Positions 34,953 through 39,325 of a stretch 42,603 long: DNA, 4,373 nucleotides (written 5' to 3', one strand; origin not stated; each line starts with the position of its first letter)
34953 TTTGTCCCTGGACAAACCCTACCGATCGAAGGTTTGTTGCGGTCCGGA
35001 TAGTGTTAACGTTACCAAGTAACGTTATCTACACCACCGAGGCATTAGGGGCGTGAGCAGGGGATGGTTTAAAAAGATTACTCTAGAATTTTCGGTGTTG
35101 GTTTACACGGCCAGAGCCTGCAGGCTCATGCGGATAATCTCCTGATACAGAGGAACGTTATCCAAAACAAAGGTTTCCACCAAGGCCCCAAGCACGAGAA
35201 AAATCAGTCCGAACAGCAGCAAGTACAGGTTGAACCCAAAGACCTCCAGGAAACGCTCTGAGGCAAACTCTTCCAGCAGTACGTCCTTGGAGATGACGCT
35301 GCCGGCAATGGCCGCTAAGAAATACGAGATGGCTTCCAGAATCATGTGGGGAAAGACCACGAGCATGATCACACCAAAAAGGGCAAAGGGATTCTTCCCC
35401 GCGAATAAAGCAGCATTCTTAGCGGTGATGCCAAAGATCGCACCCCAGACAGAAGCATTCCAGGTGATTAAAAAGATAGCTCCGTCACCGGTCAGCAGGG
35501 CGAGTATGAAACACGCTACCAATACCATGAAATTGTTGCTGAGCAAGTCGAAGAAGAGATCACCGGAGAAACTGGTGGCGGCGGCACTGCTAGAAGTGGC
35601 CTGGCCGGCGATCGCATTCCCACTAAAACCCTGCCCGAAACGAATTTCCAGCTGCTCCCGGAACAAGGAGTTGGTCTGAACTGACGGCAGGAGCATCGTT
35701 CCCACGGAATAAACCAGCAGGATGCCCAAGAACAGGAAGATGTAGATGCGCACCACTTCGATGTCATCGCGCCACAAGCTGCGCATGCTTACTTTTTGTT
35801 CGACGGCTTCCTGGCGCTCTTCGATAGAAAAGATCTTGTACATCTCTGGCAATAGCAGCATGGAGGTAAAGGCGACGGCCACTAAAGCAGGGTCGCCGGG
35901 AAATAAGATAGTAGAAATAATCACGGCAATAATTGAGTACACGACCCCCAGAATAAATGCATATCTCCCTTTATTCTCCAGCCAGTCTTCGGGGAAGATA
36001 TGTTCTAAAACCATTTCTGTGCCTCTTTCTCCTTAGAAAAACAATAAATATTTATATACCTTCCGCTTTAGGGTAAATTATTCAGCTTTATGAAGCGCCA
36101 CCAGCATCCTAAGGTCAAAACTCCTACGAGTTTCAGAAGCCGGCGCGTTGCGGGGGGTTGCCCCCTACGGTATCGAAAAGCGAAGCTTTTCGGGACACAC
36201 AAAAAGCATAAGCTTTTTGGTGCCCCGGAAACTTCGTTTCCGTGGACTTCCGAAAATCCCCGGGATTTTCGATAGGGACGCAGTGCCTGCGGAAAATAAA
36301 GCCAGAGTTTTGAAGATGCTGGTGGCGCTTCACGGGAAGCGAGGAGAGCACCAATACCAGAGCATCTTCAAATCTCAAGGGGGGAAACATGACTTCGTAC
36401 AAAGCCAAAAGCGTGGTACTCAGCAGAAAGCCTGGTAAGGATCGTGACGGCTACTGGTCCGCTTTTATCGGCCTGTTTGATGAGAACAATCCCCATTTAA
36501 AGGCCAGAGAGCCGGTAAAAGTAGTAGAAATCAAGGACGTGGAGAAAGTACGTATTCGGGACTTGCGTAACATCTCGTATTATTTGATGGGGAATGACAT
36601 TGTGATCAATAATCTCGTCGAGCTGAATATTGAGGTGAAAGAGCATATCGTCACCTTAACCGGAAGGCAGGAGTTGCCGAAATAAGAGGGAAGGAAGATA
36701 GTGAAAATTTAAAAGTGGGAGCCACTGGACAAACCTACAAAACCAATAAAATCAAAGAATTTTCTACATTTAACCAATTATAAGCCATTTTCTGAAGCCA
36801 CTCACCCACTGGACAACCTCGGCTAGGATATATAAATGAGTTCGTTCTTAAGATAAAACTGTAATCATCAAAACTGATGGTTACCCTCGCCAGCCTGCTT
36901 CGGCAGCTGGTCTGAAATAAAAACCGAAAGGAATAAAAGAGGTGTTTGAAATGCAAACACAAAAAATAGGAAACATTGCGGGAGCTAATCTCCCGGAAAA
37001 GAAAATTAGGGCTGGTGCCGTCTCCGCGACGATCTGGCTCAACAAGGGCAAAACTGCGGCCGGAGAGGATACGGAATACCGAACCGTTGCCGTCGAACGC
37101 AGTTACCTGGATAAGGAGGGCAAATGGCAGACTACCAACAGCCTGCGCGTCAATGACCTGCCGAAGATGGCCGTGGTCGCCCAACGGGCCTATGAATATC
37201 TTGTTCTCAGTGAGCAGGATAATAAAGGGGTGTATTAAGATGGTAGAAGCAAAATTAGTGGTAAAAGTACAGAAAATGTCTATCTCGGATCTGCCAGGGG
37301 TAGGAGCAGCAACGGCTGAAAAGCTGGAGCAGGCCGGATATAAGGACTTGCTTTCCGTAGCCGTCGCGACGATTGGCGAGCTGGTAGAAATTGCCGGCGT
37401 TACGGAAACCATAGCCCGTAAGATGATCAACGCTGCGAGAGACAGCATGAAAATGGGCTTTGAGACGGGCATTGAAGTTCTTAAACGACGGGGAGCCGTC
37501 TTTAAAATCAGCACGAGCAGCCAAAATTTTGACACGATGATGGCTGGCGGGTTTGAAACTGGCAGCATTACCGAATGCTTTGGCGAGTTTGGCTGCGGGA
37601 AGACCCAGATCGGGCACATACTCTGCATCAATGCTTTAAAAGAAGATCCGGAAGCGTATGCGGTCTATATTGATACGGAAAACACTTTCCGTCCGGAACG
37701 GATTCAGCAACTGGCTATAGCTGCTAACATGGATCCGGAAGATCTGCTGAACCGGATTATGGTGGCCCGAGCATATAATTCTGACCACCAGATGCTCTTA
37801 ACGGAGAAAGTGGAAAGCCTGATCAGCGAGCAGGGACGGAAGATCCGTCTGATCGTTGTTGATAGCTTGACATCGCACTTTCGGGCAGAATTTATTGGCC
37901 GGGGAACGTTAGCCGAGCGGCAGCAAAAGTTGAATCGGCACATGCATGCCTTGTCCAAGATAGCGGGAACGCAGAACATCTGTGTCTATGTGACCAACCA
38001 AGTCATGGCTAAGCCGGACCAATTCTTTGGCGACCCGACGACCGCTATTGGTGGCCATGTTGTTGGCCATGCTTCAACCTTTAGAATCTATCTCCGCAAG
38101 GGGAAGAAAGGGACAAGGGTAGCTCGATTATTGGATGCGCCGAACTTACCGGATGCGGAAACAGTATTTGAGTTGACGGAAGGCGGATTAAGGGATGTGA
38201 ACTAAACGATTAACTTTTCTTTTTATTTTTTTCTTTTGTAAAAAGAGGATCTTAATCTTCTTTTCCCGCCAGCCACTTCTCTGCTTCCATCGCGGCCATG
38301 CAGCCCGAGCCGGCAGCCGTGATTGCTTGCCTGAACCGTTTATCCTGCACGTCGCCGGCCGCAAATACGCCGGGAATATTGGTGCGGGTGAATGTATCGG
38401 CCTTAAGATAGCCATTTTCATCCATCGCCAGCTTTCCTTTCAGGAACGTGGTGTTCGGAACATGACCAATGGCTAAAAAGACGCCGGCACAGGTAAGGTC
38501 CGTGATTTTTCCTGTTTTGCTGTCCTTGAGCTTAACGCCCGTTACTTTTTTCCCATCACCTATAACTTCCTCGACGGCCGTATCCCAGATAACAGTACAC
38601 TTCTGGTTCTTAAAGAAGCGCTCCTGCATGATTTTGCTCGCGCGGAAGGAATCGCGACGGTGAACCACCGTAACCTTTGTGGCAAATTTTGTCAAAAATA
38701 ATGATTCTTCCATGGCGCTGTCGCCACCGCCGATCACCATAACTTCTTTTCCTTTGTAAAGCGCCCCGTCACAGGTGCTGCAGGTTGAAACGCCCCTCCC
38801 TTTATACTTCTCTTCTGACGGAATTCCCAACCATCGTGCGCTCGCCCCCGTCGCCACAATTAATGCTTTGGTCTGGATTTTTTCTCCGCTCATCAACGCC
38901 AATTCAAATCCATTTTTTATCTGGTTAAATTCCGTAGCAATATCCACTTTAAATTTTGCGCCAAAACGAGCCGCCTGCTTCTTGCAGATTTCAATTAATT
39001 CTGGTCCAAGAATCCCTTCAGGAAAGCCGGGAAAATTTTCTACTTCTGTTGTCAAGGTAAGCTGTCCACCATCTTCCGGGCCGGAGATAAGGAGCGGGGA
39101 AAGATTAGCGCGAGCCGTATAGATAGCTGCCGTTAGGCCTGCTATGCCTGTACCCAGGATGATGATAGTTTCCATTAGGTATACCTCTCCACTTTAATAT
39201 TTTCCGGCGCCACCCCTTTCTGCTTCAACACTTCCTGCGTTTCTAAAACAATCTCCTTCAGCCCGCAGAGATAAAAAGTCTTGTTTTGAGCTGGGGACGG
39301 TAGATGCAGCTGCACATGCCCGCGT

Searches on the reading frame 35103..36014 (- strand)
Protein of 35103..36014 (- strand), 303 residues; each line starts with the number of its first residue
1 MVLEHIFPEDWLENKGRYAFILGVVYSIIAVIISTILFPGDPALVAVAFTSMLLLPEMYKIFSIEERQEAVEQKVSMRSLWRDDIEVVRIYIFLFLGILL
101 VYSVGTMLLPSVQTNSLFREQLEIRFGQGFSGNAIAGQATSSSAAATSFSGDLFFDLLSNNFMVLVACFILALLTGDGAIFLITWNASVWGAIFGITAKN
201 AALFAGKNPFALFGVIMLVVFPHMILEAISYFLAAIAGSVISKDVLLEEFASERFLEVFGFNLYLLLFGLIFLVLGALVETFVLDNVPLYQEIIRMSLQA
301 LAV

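Call 9: find_related_loci(query=window:35103-36014:-, collection=genome_contigs, flank=10000)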
Query window:35103-36014:- (303 aa) in genome_contigs; peptide patterns used: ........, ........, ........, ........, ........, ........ (x = any residue, [..] = any of these).
286 stretches matched a pattern; 158 encode a relative of the query (tblastn E <= 1e-3); the best 80 are kept; 80 distinct loci.
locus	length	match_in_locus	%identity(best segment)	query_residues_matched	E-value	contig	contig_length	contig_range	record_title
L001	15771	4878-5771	89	1-302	6e-169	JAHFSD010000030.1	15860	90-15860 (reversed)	MAG: archaeon isolate nzgw59 NODE_4420_length_15861_cov_3.656353, whole genome shotgun sequence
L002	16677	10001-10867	80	1-302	1e-159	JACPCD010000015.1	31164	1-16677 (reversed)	MAG: Candidatus Woesearchaeota archaeon isolate NC_groundwater_274_Ag_S-0.2um_44_14 S5_GD2017_2_S2_scaffold_1083, whole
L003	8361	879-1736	81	1-299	3e-159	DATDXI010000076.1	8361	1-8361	MAG TPA_asm: Candidatus Nanoarchaeia archaeon isolate SMAG_U8134 k141_1036202, whole genome shotgun sequence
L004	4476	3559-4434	80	1-302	7e-163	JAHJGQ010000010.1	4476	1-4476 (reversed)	MAG: Nanoarchaeota archaeon isolate Modern_marine_glass_biofilm.mb.79 Modern_marine_glas.mb.79_k141_31992, whole genome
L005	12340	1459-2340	79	1-300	4e-158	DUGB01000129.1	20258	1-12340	MAG TPA_asm: Candidatus Woesearchaeota archaeon isolate UBA10204 contig_26755, whole genome shotgun sequence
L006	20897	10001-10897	79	1-301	7e-156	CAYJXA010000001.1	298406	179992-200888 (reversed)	MAG TPA_asm: uncultured Methanosarcinales archaeon isolate ERP125453_co1_488 genome assembly, contig: NODE_5_length_2984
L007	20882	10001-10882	75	1-303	2e-153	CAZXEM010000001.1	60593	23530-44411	MAG TPA_asm: uncultured Methanosarcinales archaeon isolate binchicken_co28_250 genome assembly, contig: NODE_356_length_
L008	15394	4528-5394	75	1-302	7e-153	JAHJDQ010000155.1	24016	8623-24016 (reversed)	MAG: Nanoarchaeota archaeon isolate Modern_marine.mb.67 Modern_marine.mb.67_k141_2047444, whole genome shotgun sequence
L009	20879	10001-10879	76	1-302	4e-153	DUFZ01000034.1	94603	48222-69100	MAG TPA_asm: Candidatus Woesearchaeota archaeon isolate UBA10194 contig_23833, whole genome shotgun sequence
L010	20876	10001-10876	75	1-302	6e-152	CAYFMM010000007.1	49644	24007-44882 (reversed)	MAG TPA_asm: uncultured Methanosarcinales archaeon isolate ERP019367_co1_44 genome assembly, contig: NODE_785_length_496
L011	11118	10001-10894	79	1-302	2e-150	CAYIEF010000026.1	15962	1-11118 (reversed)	MAG TPA_asm: uncultured Methanosarcinales archaeon isolate ERP119705_co19_172 genome assembly, contig: NODE_3223_length_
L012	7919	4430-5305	78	1-302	5e-150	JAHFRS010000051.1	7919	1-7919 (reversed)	MAG: archaeon isolate nzgw58 NODE_4722_length_7920_cov_6.170663, whole genome shotgun sequence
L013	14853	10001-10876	72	1-302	2e-149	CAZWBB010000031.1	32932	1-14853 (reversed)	MAG TPA_asm: uncultured Methanosarcinales archaeon isolate SRP077602_co2_374 genome assembly, contig: NODE_2007_length_3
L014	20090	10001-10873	74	1-301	1e-149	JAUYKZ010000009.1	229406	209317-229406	MAG: archaeon isolate C24_metabat.bin.228 C24_k141_166079, whole genome shotgun sequence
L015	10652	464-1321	80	1-299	4e-149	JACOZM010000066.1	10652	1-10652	MAG: Candidatus Woesearchaeota archaeon isolate NC_groundwater_205_Ag_S-0.1um_36_6 S4_GD2017_2_S1_scaffold_4280, whole g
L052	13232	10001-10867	74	1-301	1e-141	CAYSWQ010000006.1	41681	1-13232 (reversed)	MAG TPA_asm: uncultured Methanosarcinales archaeon isolate SRP077602_co7_621 genome assembly, contig: NODE_4271_length_4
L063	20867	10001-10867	72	1-302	7e-139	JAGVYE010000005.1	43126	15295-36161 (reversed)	Candidatus Woesearchaeota archaeon isolate RIFCSPHIGHO2_02_FULL_38_13 rifcsphigho2_02_scaffold_953, whole genome shotgun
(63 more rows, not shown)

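Call 26: search_protein_families(library=pfam, proteins=[window:35103-36014:-])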
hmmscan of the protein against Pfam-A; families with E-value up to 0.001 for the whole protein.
window:35103-36014:- (303 aa): 1 family
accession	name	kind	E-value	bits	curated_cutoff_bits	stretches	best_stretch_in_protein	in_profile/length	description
PF01944.22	SpoIIM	-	6.9e-12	46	26.9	1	93-283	4-161/163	Stage II sporulation protein M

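Call 36: find_encoding_contigs(protein=window:35103-36014:-, flank=4000, max_places=10)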
Protein window:35103-36014:- (303 aa): 10 contigs read that carry it; 7 places shown.
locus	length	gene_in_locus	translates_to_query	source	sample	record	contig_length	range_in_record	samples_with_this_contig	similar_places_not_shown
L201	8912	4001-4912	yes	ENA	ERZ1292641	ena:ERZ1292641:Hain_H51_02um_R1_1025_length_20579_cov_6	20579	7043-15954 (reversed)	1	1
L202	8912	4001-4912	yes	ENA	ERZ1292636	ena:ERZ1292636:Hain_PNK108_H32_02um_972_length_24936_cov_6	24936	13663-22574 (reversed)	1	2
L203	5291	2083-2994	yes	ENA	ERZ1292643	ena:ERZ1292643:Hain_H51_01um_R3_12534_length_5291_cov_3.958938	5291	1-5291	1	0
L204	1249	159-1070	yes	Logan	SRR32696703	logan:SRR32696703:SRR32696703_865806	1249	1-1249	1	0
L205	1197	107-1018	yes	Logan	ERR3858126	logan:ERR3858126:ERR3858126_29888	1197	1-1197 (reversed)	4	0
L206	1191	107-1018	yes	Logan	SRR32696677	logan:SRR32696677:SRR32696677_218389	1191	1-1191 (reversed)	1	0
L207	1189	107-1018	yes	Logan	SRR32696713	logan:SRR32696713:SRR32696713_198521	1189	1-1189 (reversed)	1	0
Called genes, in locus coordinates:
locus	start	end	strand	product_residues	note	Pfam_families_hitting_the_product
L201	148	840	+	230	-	PF00970:FAD_binding_6, PF00175:NAD_binding_1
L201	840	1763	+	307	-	PF00890:FAD_binding_2 (faint), PF01134:GIDA (faint), PF07992:Pyr_redox_2, PF13738:Pyr_redox_3, PF00070:Pyr_redox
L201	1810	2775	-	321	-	PF14520:HHH_5, PF00154:RecA_N, PF06745:ATPase, PF08423:Rad51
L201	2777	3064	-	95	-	-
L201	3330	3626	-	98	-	-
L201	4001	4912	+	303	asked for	PF01944:SpoIIM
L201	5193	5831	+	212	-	PF09360:zf-CDGSH, PF06902:Fer4_19, PF09360:zf-CDGSH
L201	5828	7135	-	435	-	PF01794:Ferric_reduct, PF00355:Rieske, PF13806:Rieske_2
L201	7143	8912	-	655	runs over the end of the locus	PF01841:Transglut_core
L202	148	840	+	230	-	PF00970:FAD_binding_6, PF00175:NAD_binding_1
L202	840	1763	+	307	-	PF00890:FAD_binding_2 (faint), PF01134:GIDA (faint), PF07992:Pyr_redox_2, PF13738:Pyr_redox_3, PF00070:Pyr_redox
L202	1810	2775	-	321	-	PF14520:HHH_5, PF00154:RecA_N, PF06745:ATPase, PF08423:Rad51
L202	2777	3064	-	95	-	-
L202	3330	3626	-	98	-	-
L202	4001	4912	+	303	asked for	PF01944:SpoIIM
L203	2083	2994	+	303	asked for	PF01944:SpoIIM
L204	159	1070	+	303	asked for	PF01944:SpoIIM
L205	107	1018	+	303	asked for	PF01944:SpoIIM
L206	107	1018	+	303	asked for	PF01944:SpoIIM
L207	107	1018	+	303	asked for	PF01944:SpoIIM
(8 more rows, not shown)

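Call 47: search_protein_families(library=pfam, proteins=[L063:8163-8759:-, L052:2989-3615:+])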
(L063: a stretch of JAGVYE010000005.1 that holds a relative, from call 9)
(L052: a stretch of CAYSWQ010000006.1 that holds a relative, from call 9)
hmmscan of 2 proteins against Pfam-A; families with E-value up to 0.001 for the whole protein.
L063:8163-8759:- (198 aa): 3 families
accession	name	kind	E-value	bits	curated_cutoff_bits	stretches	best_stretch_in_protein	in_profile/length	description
PF01974.23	tRNA_int_endo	-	5.8e-28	97.3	27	1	104-190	1-85/85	tRNA intron endonuclease, catalytic C-terminal domain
PF02778.19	tRNA_int_endo_N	-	7.5e-16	57.8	21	1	27-93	1-66/67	tRNA intron endonuclease, N-terminal domain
PF12928.12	tRNA_int_end_N2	-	0.00036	21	24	1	53-80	40-67/69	tRNA-splicing endonuclease subunit sen54 N-term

L052:2989-3615:+ (208 aa): 4 families
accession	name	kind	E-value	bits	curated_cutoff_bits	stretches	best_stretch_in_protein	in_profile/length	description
PF01974.23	tRNA_int_endo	-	3.1e-28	98.1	27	1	114-200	1-85/85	tRNA intron endonuclease, catalytic C-terminal domain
PF02778.19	tRNA_int_endo_N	-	2.7e-14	52.9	21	1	39-103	3-66/67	tRNA intron endonuclease, N-terminal domain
PF09631.16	Sen15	-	0.00058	20.6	22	0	146-203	29-91/101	Sen15 protein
PF12928.12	tRNA_int_end_N2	-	0.00089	19.7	24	0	62-90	39-67/69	tRNA-splicing endonuclease subunit sen54 N-term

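Call 48: search_solved_structures(query=L063:8163-8759:-, max_evalue=0.001, show_alignments=3)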
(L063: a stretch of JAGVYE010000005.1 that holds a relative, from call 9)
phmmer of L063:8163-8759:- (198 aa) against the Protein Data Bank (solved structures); distinct sequences matched with E-value up to 0.001: 23.
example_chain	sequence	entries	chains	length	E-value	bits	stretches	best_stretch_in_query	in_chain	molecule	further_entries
3iey_A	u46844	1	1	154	2.3e-36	128.4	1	60-198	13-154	tRNA-splicing endonuclease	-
1a79_A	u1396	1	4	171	6.6e-35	123.7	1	27-198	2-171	TRNA ENDONUCLEASE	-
5x89_A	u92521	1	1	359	2.3e-33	118.7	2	52-195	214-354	EndA-like protein,tRNA-splicing endonuclease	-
4fz2_A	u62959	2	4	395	2.6e-28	102.2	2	24-181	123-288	tRNA intron endonuclease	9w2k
2cv8_A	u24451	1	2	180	7.4e-25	90.9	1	60-197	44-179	tRNA-splicing endonuclease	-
3p1z_B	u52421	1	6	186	1.5e-23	86.7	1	28-198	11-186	tRNA-splicing endonuclease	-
3ajv_B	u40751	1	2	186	3.8e-22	82.1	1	28-198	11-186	tRNA-splicing endonuclease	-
1r0v_A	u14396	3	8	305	6.6e-21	78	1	24-179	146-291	tRNA-intron endonuclease | Putative tRNA-intron endonuclease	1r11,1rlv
3p1y_A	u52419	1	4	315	7.3e-21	77.9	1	24-179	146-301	tRNA-splicing endonuclease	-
2gjw_A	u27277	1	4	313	7.8e-21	77.8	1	24-179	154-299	tRNA-splicing endonuclease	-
2zyz_B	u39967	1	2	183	1.7e-18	70.2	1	29-182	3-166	tRNA-splicing endonuclease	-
3iey_B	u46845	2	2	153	2.6e-13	53.3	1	78-197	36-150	NEQ261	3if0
2ohe_A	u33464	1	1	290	4.6e-08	36.1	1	110-195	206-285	tRNA-splicing endonuclease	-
2ohc_A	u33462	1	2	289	4.9e-08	36.1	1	110-195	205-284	tRNA-splicing endonuclease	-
6z9u_A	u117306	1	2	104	1.6e-07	34.4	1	102-196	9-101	tRNA-splicing endonuclease subunit Sen34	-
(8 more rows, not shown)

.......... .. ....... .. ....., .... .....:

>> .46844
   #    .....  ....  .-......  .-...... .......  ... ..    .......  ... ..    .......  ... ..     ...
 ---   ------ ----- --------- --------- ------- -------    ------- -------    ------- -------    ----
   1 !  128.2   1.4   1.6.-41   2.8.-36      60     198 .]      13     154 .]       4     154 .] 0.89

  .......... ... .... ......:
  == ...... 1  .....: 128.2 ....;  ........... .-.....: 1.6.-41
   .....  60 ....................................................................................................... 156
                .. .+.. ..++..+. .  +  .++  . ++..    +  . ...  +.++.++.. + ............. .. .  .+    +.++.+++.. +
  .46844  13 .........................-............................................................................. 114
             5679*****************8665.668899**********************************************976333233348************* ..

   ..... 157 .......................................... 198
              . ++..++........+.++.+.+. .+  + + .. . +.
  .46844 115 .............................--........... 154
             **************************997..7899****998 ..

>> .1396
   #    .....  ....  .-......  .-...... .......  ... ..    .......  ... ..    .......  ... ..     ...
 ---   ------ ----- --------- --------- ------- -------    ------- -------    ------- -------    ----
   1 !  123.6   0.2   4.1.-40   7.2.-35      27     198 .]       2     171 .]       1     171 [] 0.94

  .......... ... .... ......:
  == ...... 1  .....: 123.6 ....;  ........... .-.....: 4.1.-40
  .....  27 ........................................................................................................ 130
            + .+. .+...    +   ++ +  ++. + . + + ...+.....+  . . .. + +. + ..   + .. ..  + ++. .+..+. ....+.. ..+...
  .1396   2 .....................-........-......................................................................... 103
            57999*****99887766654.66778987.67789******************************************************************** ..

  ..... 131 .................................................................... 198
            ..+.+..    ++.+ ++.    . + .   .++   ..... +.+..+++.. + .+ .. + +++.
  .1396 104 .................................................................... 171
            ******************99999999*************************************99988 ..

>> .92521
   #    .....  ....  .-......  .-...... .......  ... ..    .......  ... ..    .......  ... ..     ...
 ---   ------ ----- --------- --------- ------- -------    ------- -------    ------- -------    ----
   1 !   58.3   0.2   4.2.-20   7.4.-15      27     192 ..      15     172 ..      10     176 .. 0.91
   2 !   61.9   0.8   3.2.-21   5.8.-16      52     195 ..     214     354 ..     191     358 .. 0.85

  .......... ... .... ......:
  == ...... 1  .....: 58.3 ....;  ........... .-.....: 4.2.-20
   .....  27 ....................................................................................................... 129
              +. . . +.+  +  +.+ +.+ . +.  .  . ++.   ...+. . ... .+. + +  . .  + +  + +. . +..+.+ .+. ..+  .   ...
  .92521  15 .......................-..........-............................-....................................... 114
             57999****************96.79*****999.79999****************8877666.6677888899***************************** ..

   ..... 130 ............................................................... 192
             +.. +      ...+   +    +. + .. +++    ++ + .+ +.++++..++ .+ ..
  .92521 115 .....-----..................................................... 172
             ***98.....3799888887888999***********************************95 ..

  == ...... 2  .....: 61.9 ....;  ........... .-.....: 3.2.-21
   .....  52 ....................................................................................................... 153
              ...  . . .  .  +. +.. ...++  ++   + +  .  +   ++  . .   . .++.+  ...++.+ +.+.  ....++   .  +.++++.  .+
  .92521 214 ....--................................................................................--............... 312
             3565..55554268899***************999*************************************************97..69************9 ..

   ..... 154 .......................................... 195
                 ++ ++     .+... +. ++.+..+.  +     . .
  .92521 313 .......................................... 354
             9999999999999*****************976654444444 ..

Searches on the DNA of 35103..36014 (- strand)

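Call 41: search_rna_families(sources=[L146, L188, L085, L197, L201], threshold=gathering)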
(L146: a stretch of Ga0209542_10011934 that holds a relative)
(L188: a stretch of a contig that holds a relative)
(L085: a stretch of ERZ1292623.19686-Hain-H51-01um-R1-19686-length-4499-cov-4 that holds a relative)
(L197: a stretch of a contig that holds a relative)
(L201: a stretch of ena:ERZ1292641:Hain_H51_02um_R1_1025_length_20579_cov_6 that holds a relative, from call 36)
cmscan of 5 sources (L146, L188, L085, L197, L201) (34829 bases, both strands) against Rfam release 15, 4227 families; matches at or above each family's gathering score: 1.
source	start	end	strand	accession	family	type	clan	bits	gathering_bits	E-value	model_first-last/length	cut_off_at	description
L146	11878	11952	+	RF00005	tRNA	Gene; tRNA;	CL00001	57.3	29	5.5e-10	1-71/71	no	tRNA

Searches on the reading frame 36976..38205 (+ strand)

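Call 26: search_protein_families(library=pfam, proteins=[window:36976-38205:+])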
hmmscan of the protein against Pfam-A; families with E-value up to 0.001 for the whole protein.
window:36976-38205:+ (409 aa): 6 families
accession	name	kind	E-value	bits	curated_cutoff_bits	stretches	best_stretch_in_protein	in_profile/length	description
PF08423.17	Rad51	-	2e-81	273.3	22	1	171-407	1-243/244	Rad51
PF00154.27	RecA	-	4.7e-12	46.4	27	1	172-377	27-222/262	recA bacterial DNA recombination protein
PF14520.12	HHH_5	-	1.5e-08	35.4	27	1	105-156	6-57/57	Helix-hairpin-helix domain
PF06745.19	ATPase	-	2.2e-07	30.9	26.6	1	180-384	3-198/231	KaiC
PF11798.14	IMS_HHH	-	0.00029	21.3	24.4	1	98-121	8-31/32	IMS family HHH motif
PF21999.2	IMS_HHH_1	-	0.00096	20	27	0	105-136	2-33/53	DNA polymerase-iota, thumb domain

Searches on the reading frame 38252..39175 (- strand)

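Call 26: search_protein_families(library=pfam, proteins=[window:38252-39175:-])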
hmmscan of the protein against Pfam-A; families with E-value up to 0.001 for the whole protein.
window:38252-39175:- (307 aa): 9 families
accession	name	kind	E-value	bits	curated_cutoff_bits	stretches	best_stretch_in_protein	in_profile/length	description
PF07992.20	Pyr_redox_2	-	9.6e-53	179.9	26.1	1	4-291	3-291/291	Pyridine nucleotide-disulphide oxidoreductase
PF00070.33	Pyr_redox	-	1.1e-18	67.9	22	1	145-218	2-81/82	Pyridine nucleotide-disulphide oxidoreductase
PF13738.12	Pyr_redox_3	-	2.2e-18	67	30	1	86-274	110-305/305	Pyridine nucleotide-disulphide oxidoreductase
PF00890.30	FAD_binding_2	-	4.9e-07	29.7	20.4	0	4-35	2-33/414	FAD binding domain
PF01134.28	GIDA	-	1.9e-05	24.3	22.1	0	4-30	2-28/391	Glucose inhibited division protein A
PF12831.13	FAD_oxidored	-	0.00011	22.1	27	0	4-40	2-39/416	FAD dependent oxidoreductase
PF13434.12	Lys_Orn_oxgnase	-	0.00047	19.8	21.3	0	97-180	143-228/339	L-lysine 6-monooxygenase/L-ornithine 5-monooxygenase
PF01266.30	DAO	-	0.00085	19.4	27.9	0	4-31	2-29/353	FAD dependent oxidoreductase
PF03486.20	HI0933_like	-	0.00092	19.2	50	0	3-32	2-31/244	HI0933-like protein Rossmann domain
